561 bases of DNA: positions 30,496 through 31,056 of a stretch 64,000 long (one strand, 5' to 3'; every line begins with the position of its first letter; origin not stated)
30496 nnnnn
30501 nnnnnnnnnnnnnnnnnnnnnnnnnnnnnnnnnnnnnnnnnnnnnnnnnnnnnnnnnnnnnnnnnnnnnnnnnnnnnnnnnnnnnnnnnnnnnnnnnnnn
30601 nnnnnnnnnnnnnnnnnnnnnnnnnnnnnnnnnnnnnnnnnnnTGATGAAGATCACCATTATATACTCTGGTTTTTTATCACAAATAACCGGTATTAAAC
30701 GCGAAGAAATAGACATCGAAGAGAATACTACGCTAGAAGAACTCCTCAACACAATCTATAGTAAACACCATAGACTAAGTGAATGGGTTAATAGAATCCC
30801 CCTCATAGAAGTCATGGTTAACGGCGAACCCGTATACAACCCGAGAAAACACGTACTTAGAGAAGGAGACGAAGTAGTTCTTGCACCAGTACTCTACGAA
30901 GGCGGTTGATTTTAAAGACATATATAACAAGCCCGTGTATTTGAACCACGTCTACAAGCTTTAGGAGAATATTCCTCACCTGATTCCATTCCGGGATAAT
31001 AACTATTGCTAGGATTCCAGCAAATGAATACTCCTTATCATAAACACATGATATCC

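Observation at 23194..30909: Seven-gene coupled operon: two tandem molybdo-hydroxylase cassettes capped by a diglycine beta-grasp protein, with no XdhC-type maturase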

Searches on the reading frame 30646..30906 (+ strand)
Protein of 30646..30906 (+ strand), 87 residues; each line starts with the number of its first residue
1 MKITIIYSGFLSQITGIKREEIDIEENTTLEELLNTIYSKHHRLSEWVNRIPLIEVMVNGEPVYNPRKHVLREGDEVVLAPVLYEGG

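Call 5: search_protein_families(library=pfam, proteins=[window:30646-30906:+], max_evalue=0.01)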
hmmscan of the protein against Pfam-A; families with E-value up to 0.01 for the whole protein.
window:30646-30906:+ (87 aa): 2 families
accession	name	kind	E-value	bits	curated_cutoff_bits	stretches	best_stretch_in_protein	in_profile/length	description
PF02597.26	ThiS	-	4e-08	34.1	22.5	1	5-81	1-71/76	ThiS family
PF08411.15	Exonuc_X-T_C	-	0.0045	16.6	27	1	27-72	62-107/269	Exonuclease C-terminal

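Call 6: search_protein_families(library=ncbifam, proteins=[window:30646-30906:+], max_evalue=0.01)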
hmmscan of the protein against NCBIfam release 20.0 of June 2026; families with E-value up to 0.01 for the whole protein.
window:30646-30906:+ (87 aa): 4 families
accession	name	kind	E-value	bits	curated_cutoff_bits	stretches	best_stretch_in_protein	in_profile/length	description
TIGR01687.1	moaD_arch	subfamily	2.6e-09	37.4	49.5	1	3-81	1-83/88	MoaD family protein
NF041918.1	SAMP1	equivalog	3.5e-05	24.2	60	1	11-82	9-87/91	ubiquitin-like small modifier protein 1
TIGR01682.1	moaD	equivalog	8.8e-05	23.3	66.15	1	3-81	1-75/80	molybdopterin converting factor subunit 1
NF008746.0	PRK11779.1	equivalog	0.0085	14.8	260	1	27-73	271-317/477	exodeoxyribonuclease I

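Call 8: find_encoding_contigs(protein=window:30646-30906:+, flank=10000, max_places=10)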
Protein window:30646-30906:+ (87 aa): 1 contig read that carries it; 1 place shown.
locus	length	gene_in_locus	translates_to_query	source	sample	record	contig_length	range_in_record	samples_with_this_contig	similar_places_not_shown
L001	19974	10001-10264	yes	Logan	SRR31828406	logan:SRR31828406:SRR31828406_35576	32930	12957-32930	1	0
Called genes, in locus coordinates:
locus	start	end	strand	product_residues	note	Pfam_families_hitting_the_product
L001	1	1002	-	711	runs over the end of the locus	PF05691:Raffinose_syn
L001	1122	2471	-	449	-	PF01979:Amidohydro_1, PF12890:DHOase (weak), PF07969:Amidohydro_3 (weak)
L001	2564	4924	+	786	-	PF01315:Ald_Xan_dh_C, PF02738:MoCoBD_1, PF20256:MoCoBD_2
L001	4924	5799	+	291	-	PF00941:FAD_binding_5, PF03450:CO_deh_flav_C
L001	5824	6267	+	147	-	PF00111:Fer2 (weak), PF13085:Fer2_3, PF01799:Fer2_2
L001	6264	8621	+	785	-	PF01315:Ald_Xan_dh_C, PF02738:MoCoBD_1, PF20256:MoCoBD_2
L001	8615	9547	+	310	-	PF00941:FAD_binding_5, PF03450:CO_deh_flav_C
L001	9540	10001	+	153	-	PF00111:Fer2, PF13085:Fer2_3 (weak), PF01799:Fer2_2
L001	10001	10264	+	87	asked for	PF02597:ThiS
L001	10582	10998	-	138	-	PF01850:PIN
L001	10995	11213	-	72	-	PF26688:RHH_12 (weak)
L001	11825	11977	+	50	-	-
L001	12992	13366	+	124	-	PF01927:Mut7-C (weak), PF18478:PIN_10 (weak), PF18480:DUF5615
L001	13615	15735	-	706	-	PF01926:MMR_HSR1, PF02421:FeoB_N, PF10662:PduV-EutP (weak), PF00009:GTP_EFTU (weak), PF17910:FeoB_Cyto, PF07670:Gate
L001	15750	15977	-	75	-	PF04023:FeoA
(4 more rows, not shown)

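Call 9: find_homologous_proteins(query=window:30646-30906:+, max_evalue=0.001)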
Query window:30646-30906:+ (87 aa): 1 proteins with E <= 0.001 among 2 candidates.
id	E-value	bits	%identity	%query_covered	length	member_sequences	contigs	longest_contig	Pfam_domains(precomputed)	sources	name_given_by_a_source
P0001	5.2e-50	185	100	100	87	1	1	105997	PF02597.27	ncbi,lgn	ncbi:MAG: MoaD/ThiS family protein [Thermoprotei archaeon]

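Call 26: search_protein_representatives(protein=window:30646-30906:+)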
Query: 87 residues. Proteins with E-value up to 0.001 (for the whole library): 27; up to 1e-10: 11; up to 1e-30: 0. The best 27 are listed.
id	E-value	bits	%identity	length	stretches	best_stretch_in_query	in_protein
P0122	1.1e-19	86.3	49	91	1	2-87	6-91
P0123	1.4e-18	82.8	48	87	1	2-87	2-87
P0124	6.5e-17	77.5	51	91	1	2-87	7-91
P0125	5.9e-14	68.1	44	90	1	1-87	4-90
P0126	6.1e-13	64.8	47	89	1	2-87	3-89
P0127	1.6e-12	63.4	45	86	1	2-87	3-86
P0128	1.7e-12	63.4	37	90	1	2-87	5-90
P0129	2.2e-12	63.0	41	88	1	1-87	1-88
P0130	2.7e-12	62.7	36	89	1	2-87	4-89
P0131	3.4e-12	62.4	40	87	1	1-87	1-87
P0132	9.0e-12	61.1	39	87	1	1-87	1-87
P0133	1.4e-10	57.3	37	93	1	2-87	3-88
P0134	1.0e-06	45.0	37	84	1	2-82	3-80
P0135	2.2e-06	43.9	39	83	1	1-82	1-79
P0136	7.4e-06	42.2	33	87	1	2-87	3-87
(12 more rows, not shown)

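Call 33: find_homologous_proteins(query=A1, max_evalue=0.001)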
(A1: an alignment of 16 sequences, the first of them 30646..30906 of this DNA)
Query A1 (16 sequences) (87 aa, profile of the alignment): 31 proteins with E <= 0.001 among 1311 candidates.
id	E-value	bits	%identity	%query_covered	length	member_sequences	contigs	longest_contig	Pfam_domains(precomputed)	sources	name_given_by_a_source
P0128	4.0e-32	128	37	100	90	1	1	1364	PF02597.27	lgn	-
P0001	1.4e-30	123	100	100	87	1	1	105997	PF02597.27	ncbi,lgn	ncbi:MAG: MoaD/ThiS family protein [Thermoprotei archaeon]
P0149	2.7e-29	119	36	100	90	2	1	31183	PF02597.27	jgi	-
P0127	9.8e-29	117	44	100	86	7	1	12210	PF02597.27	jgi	-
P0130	2.7e-27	112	36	100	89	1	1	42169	PF02597.27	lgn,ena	-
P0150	2.7e-27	112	37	100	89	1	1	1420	PF02597.27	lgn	-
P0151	2.5e-26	109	32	100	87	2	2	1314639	PF02597.27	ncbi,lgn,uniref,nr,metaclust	ncbi:MoaD/ThiS family protein [Desulfurococcus mucosus]|uniref:ThiamineS protein n=1 Tax=Desulfuroco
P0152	5.1e-26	108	36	100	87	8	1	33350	PF02597.27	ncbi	ncbi:MAG: MoaD/ThiS family protein [Zestosphaera sp.]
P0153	2.2e-25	106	39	100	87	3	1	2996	PF02597.27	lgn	-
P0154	2.8e-25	106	38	100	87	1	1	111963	PF02597.27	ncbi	ncbi:MAG: MoaD/ThiS family protein [Desulfurococcaceae archaeon TW002]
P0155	2.9e-25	106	34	100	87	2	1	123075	PF02597.27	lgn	-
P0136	4.6e-25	105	32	100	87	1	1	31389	PF02597.27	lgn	-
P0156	5.3e-25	105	37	100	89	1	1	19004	PF02597.27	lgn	-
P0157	2.5e-24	103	38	100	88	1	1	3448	PF02597.27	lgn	-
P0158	1.2e-23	101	40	100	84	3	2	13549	PF02597.27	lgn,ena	-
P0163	1.4e-18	85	29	100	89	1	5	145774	-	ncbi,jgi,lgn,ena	-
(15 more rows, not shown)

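Call 34: find_encoding_contigs(protein=P0152, flank=8000, max_places=1)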
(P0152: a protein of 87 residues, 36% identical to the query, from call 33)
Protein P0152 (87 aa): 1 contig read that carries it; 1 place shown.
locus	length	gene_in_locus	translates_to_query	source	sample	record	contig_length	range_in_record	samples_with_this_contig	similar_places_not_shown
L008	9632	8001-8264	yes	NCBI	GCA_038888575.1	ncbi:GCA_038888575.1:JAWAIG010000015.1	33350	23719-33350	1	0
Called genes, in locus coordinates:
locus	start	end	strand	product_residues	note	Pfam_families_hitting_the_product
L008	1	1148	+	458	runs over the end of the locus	-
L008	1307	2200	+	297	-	PF00753:Lactamase_B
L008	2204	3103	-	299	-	PF00701:DHDPS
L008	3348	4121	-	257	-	PF01975:SurE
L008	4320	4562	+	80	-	-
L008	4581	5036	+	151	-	PF04307:YdjM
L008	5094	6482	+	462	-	PF01523:PmbA_TldD_1st, PF19290:PmbA_TldD_2nd, PF19289:PmbA_TldD_3rd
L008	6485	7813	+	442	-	PF01523:PmbA_TldD_1st (weak), PF19289:PmbA_TldD_3rd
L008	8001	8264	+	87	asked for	PF02597:ThiS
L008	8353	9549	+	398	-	PF07690:MFS_1 (weak)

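Call 35: find_encoding_contigs(protein=P0163, flank=8000, max_places=1)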
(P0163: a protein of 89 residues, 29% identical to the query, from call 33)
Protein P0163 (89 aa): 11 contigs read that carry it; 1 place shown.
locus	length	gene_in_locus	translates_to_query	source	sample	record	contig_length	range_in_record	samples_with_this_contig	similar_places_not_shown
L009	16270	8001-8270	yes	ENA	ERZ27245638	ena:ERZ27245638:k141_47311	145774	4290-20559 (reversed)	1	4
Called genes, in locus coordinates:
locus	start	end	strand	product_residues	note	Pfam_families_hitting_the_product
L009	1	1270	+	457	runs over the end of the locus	-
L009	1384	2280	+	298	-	PF00753:Lactamase_B, PF12706:Lactamase_B_2 (faint)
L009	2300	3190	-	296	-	PF00701:DHDPS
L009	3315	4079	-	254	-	PF01975:SurE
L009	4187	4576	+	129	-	-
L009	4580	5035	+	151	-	PF04307:YdjM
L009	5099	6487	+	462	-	PF01523:PmbA_TldD_1st, PF19290:PmbA_TldD_2nd, PF19289:PmbA_TldD_3rd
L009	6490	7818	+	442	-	PF01523:PmbA_TldD_1st (weak), PF19289:PmbA_TldD_3rd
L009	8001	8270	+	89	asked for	-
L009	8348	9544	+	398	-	-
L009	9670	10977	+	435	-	PF03977:OAD_beta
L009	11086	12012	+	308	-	PF02729:OTCace_N, PF00185:OTCace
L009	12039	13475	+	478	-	PF22025:ThiI_fer (weak), PF02926:THUMP, PF02568:ThiI, PF00581:Rhodanese (weak)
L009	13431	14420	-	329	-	PF00782:DSPc, PF22784:PTP-SAK, PF22785:Tc-R-P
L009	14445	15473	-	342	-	PF04055:Radical_SAM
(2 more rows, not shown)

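Call 36: find_encoding_contigs(protein=P0130, flank=8000, max_places=1)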
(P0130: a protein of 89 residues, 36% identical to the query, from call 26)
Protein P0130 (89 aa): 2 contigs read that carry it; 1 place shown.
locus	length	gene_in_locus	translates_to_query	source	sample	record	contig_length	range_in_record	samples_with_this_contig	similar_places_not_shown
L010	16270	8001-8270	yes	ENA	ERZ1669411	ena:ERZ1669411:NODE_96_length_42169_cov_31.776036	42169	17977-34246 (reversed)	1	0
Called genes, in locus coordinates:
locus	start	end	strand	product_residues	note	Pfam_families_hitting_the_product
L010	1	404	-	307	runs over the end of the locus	PF02729:OTCace_N, PF00185:OTCace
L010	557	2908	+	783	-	PF01315:Ald_Xan_dh_C, PF02738:MoCoBD_1, PF20256:MoCoBD_2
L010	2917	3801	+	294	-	PF00941:FAD_binding_5, PF03450:CO_deh_flav_C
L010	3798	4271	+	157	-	PF00111:Fer2, PF13085:Fer2_3 (weak), PF01799:Fer2_2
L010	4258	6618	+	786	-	PF01315:Ald_Xan_dh_C, PF02738:MoCoBD_1, PF20256:MoCoBD_2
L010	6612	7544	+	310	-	PF00941:FAD_binding_5, PF03450:CO_deh_flav_C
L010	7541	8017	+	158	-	PF00111:Fer2, PF13085:Fer2_3 (weak), PF01799:Fer2_2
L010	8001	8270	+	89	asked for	PF02597:ThiS (weak)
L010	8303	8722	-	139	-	PF00892:EamA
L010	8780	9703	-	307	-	PF00294:PfkB, PF08543:Phos_pyr_kin, PF25270:Khk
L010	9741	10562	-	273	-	PF01791:DeoC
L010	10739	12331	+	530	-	-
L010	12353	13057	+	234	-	PF17746:SfsA_N, PF03749:SfsA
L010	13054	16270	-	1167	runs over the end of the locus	PF03065:Glyco_hydro_57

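Call 38: find_encoding_contigs(protein=P0154, flank=10000, max_places=1)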
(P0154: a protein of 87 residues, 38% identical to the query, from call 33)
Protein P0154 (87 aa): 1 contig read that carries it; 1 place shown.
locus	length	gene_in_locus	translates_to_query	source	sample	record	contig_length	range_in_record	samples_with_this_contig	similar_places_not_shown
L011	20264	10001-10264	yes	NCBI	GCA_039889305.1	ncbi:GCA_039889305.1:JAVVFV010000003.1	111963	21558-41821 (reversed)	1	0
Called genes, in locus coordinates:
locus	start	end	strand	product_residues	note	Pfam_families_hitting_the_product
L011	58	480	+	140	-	PF01978:TrmB, PF01022:HTH_5, PF12840:HTH_20, PF13412:HTH_24 (weak), PF25212:HVO_A0114 (weak)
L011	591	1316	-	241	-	-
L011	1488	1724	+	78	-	-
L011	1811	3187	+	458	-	-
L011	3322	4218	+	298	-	PF00753:Lactamase_B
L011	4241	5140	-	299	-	PF00701:DHDPS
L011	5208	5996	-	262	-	PF01975:SurE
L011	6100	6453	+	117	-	PF02579:Nitro_FeMo-Co (weak)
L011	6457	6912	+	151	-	PF04307:YdjM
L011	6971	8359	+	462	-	PF01523:PmbA_TldD_1st, PF19290:PmbA_TldD_2nd (weak), PF19289:PmbA_TldD_3rd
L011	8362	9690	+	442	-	PF01523:PmbA_TldD_1st (weak), PF19289:PmbA_TldD_3rd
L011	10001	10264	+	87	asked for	PF02597:ThiS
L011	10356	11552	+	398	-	-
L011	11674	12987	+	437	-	PF03977:OAD_beta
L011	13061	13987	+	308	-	PF02729:OTCace_N, PF00185:OTCace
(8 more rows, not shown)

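Call 65: predict_structure(alignment_id=A4)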
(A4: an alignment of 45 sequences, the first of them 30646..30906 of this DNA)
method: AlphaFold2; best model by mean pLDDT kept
length: 87 residues; sequences in the alignment: 45
mean_pLDDT: 91.0   pTM: 0.80
mean pLDDT of the five models: 91.0, 89.5, 89.2, 88.9, 88.8
residues with pLDDT >= 90: 64; 70-90: 19; 50-70: 3; < 50: 1
segments of 3 or more residues with pLDDT < 50: none
pLDDT, mean of each block of 10 residues (from residue 1): 95 93 97 94 88 89 95 97 64
secondary structure, 60 per line:
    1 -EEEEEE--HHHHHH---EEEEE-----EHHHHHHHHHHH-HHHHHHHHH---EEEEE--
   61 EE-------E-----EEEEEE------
elements in order: E2-7 H10-15 E19-23 H30-40 H42-50 E54-58 E76-81

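Call 71: fold_search(model_id=the predicted structure, library=pdb)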
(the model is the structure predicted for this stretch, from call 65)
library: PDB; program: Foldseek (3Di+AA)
matches with E <= 10: 974; with E <= 0.001: 20
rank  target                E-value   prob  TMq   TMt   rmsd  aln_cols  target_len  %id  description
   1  3po0                  3.2e-07  1.00  0.82  0.80   2.4        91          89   21  Crystal structure of SAMP1 from Haloferax volcanii (released 2011-03-30)
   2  4hro_B                7.6e-07  1.00  0.78  0.77   2.0        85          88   21  Crystal structure of H. volcanii small archaeal modifier protein 1 (released 2013-10-30)
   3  5mpo_A                8.2e-07  1.00  0.78  0.81   2.0        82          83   26  Crystal structure of human molybdopterin synthase complex (released 2016-12-28)
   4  5mpo_B                1.1e-06  1.00  0.82  0.85   2.3        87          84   25  Crystal structure of human molybdopterin synthase complex (released 2016-12-28)
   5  6jbz_B                3.3e-06  1.00  0.84  0.87   2.1        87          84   21  Structural analysis of molybdopterin synthases from two mycobacteria pathogens (released 2019-02-13)
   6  4hro_A                7.9e-06  1.00  0.78  0.78   2.1        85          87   21  Crystal structure of H. volcanii small archaeal modifier protein 1 (released 2013-10-30)
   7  1vjk                  9.6e-06  1.00  0.79  0.79   3.2        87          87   24  Putative molybdopterin converting factor, subunit 1 from Pyrococcus furiosus, Pfu-562899-001 (released 2004-08-10)
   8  6jc0_A                1.3e-05  1.00  0.83  0.85   1.9        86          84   19  Structural analysis of molybdopterin synthases from two mycobacteria pathogens (released 2019-02-13)
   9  3rpf_C                6.2e-05  1.00  0.66  0.76   2.4        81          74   21  Protein-protein complex of subunit 1 and 2 of Molybdopterin-converting factor from Helicobacter pylori 26695 (released 2011-06-29)
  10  2m19_MODEL_1_A        7.1e-05  1.00  0.82  0.69   2.8        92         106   17  Solution structure of the Haloferax volcanii HVO 2177 protein (released 2013-08-07)
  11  2l52_MODEL_1_A        7.1e-05  1.00  0.76  0.68   3.7        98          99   14  Solution structure of the small archaeal modifier protein 1 (SAMP1) from Methanosarcina acetivorans (released 2011-02-09)
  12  1wgk_MODEL_1_A        9.2e-05  1.00  0.72  0.57   3.8       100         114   18  Solution Structure of Mouse Hypothetical Protein 2900073H19RIK (released 2004-11-28)
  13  1fm0_D                1.7e-04  1.00  0.79  0.85   2.4        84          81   21  MOLYBDOPTERIN SYNTHASE (MOAD/MOAE) (released 2001-01-17)
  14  1nvi_D                2.5e-04  1.00  0.78  0.83   2.5        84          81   20  Orthorhombic Crystal Form of Molybdopterin Synthase (released 2003-05-06)
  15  6yuc_G                2.9e-04  1.00  0.69  0.61   4.4       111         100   14  Crystal structure of Uba4-Urm1 from Chaetomium thermophilum (released 2020-07-22)
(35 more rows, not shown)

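Call 80: find_encoding_contigs(protein=P0149, flank=10000, max_places=1)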
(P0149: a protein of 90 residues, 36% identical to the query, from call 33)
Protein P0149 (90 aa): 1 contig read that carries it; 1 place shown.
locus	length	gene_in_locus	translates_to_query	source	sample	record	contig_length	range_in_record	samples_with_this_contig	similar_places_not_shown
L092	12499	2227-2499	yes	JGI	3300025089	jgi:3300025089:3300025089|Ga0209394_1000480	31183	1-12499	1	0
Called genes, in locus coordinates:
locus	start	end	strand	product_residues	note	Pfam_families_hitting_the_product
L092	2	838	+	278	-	?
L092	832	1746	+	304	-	PF00941:FAD_binding_5, PF03450:CO_deh_flav_C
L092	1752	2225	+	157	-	PF00111:Fer2, PF13085:Fer2_3 (weak), PF01799:Fer2_2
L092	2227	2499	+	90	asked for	PF02597:ThiS (weak)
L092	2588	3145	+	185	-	PF01227:GTP_cyclohydroI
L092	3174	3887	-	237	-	PF00005:ABC_tran, PF13304:AAA_21 (faint)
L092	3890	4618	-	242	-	PF00005:ABC_tran, PF13401:AAA_22 (faint), PF13304:AAA_21 (faint), PF12399:BCA_ABC_TP_C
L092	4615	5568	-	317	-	PF02653:BPD_transp_2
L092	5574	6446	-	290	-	PF02653:BPD_transp_2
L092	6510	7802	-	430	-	PF13458:Peripla_BP_6, PF13433:Peripla_BP_5, PF01094:ANF_receptor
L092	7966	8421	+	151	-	PF02502:LacAB_rpiB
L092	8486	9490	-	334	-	PF00994:MoCF_biosynth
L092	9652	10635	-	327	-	PF04055:Radical_SAM, PF13353:Fer4_12 (faint)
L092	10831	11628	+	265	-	PF05050:Methyltransf_21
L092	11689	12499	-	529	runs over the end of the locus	PF00070:Pyr_redox (faint), PF07992:Pyr_redox_2, PF13450:NAD_binding_8 (weak), PF13738:Pyr_redox_3 (faint), PF12838:Fer4_7 (faint), PF00037:Fer4 (faint), PF12837:Fer4_6 (faint), PF13247:Fer4_11, +1 more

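Call 81: find_encoding_contigs(protein=P0155, flank=10000, max_places=1)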
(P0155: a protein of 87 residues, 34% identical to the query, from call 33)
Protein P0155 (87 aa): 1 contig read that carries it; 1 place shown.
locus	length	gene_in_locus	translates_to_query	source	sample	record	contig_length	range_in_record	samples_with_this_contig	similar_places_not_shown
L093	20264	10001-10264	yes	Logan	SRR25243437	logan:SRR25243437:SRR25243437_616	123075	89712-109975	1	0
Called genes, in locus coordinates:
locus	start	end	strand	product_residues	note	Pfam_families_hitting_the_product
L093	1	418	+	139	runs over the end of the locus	PF01978:TrmB, PF01022:HTH_5, PF12840:HTH_20, PF13412:HTH_24 (weak), PF25212:HVO_A0114 (weak), PF09339:HTH_IclR (weak)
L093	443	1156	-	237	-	-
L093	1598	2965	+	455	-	-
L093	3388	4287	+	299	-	PF00753:Lactamase_B, PF12706:Lactamase_B_2 (faint)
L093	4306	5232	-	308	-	PF00701:DHDPS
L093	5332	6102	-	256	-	PF01975:SurE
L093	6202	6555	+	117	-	PF02579:Nitro_FeMo-Co (weak)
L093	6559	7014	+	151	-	PF04307:YdjM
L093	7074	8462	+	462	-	PF01523:PmbA_TldD_1st, PF19290:PmbA_TldD_2nd, PF19289:PmbA_TldD_3rd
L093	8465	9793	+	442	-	PF19289:PmbA_TldD_3rd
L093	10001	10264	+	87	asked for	PF02597:ThiS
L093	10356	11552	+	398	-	PF07690:MFS_1 (weak)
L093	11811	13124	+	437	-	PF03977:OAD_beta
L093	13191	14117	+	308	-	PF02729:OTCace_N, PF00185:OTCace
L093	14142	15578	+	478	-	PF22025:ThiI_fer, PF02926:THUMP, PF02568:ThiI, PF06508:QueC (faint), PF00581:Rhodanese (weak)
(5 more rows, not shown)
